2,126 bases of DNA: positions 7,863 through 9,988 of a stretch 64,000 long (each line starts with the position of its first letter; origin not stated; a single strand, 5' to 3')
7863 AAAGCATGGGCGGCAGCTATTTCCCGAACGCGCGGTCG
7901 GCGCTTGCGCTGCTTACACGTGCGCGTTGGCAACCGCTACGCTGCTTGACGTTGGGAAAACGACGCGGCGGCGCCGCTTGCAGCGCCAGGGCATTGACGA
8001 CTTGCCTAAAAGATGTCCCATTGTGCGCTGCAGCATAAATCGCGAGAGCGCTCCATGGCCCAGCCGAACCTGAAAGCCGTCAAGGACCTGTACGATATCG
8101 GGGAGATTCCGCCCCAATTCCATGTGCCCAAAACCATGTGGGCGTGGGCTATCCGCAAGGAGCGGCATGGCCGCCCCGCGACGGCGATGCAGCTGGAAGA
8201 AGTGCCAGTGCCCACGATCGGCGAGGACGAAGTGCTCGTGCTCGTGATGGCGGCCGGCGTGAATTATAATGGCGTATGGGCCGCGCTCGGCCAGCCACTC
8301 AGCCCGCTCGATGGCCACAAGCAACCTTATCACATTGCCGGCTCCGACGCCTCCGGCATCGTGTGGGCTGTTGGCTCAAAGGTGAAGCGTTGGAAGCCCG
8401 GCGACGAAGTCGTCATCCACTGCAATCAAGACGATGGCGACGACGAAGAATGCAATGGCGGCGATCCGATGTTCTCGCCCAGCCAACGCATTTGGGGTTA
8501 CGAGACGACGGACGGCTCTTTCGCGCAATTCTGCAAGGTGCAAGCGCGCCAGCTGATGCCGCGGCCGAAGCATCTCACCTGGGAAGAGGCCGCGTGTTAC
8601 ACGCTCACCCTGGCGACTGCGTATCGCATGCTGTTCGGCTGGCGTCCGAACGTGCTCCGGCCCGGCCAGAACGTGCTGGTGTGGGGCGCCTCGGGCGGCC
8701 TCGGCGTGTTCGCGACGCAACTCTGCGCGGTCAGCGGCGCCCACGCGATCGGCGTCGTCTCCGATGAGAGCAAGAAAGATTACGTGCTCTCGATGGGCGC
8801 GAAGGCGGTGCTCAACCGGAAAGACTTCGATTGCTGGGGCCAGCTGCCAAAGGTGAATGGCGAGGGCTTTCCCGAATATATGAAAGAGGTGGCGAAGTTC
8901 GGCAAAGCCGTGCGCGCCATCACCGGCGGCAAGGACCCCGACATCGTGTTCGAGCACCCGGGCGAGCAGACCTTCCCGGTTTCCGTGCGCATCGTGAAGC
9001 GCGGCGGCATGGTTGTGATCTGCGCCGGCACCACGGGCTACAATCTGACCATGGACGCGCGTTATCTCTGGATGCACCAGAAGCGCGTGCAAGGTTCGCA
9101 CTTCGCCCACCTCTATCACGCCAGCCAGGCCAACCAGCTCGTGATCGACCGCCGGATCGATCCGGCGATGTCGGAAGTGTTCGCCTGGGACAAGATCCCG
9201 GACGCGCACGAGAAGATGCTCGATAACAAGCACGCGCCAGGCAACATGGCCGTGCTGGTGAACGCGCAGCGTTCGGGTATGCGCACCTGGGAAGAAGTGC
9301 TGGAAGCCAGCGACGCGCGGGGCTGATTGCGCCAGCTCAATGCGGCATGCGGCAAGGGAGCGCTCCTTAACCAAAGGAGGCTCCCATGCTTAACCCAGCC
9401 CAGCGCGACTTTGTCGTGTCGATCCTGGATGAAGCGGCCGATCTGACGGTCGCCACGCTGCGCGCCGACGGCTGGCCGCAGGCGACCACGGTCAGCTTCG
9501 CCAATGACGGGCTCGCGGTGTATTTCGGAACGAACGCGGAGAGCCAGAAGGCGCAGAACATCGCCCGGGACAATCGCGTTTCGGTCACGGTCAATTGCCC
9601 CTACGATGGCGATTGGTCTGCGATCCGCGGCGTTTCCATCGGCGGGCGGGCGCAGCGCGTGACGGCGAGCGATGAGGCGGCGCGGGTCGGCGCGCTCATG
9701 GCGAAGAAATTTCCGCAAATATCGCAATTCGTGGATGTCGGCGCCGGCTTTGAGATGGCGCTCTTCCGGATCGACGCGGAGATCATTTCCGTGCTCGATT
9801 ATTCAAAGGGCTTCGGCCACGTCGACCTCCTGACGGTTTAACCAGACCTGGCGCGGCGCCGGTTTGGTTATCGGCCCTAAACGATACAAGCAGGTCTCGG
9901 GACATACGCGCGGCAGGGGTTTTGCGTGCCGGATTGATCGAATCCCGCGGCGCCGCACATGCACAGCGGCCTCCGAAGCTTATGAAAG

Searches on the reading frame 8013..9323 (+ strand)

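Call 6: search_protein_families(library=pfam, proteins=[window:8013-9323:+], max_evalue=1)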
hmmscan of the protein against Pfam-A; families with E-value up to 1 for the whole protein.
window:8013-9323:+ (437 aa): 4 families
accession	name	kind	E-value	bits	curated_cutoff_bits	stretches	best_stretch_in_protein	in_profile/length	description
PF00107.32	ADH_zinc_N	-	1e-20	74.4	31.8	1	229-368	1-118/129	Zinc-binding dehydrogenase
PF08240.17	ADH_N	-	1.1e-17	64.6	23.5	1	70-185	1-103/104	Alcohol dehydrogenase GroES-like domain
PF13602.12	ADH_zinc_N_2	-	3.6e-06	28.4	27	1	301-407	16-128/134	Zinc-binding dehydrogenase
PF12242.14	Eno-Rase_NADH_b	-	0.08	13.2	23.4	1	219-252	41-75/79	NAD(P)H binding domain of trans-2-enoyl-CoA reductase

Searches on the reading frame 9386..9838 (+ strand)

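Call 6: search_protein_families(library=pfam, proteins=[window:9386-9838:+], max_evalue=1)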
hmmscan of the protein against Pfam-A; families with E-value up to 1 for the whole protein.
window:9386-9838:+ (151 aa): 4 families
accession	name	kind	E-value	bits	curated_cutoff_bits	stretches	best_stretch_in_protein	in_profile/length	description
PF01243.27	PNPOx_N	-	4.9e-16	59.6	28.1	1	15-111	10-95/120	Pyridoxamine 5'-phosphate oxidase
PF12900.13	Pyridox_ox_2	-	1e-06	29.2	27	1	9-109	4-107/140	Pyridoxamine 5'-phosphate oxidase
PF16242.11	Pyrid_ox_like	-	0.00044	20.2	28.8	1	37-83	36-81/149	Pyridoxamine 5'-phosphate oxidase like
PF13883.13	CREG_beta-barrel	-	0.0084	16.5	27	1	21-139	21-153/167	CREG, beta-barrel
